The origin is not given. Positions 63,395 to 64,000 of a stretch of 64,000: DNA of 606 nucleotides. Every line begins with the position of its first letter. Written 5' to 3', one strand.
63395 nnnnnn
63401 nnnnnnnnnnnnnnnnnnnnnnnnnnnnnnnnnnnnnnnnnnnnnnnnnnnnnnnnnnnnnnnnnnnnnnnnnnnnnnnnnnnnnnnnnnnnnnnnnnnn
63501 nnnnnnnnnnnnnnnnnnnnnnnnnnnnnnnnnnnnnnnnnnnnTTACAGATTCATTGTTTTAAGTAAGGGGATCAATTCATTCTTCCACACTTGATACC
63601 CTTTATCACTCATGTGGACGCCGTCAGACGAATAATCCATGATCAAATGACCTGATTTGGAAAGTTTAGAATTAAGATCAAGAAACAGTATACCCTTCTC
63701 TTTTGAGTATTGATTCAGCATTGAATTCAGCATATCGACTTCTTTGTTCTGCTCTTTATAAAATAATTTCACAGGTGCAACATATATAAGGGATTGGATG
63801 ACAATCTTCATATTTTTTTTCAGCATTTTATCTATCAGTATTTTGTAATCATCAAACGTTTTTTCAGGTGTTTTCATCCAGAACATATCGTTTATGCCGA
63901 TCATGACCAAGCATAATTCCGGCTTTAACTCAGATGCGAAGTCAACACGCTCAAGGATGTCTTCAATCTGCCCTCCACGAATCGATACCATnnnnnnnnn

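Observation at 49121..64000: FkbH-PKS/NRPS assembly line sitting at the head of an exosortase/EpsI-EPS operon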

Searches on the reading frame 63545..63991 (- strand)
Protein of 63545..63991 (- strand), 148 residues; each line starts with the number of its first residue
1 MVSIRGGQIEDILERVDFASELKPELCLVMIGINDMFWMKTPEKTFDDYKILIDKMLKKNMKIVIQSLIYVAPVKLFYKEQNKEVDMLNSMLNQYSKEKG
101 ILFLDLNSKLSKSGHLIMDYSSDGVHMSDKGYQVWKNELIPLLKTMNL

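Call 4: search_protein_families(library=pfam, proteins=[window:63545-63991:-], max_evalue=0.01)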
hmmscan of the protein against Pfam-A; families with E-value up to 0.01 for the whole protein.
window:63545-63991:- (148 aa): 4 families
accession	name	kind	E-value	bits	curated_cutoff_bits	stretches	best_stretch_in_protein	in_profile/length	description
PF13472.12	Lipase_GDSL_2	-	1.6e-19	71.5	32.9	1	4-134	41-178/178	GDSL-like Lipase/Acylhydrolase family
PF00657.28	Lipase_GDSL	-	5.4e-11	43.5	23.6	1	8-136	63-205/208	GDSL-like Lipase/Acylhydrolase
PF04311.20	DUF459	-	7.4e-06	25.9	27.2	1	19-138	55-193/197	Protein of unknown function (DUF459)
PF17182.10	OSK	-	5.4e-05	23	27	1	4-112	52-157/202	OSK domain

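Call 5: search_protein_families(library=ncbifam, proteins=[window:63545-63991:-], max_evalue=0.01)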
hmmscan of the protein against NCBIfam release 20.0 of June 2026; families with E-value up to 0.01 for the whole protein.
window:63545-63991:- (148 aa): 0 families
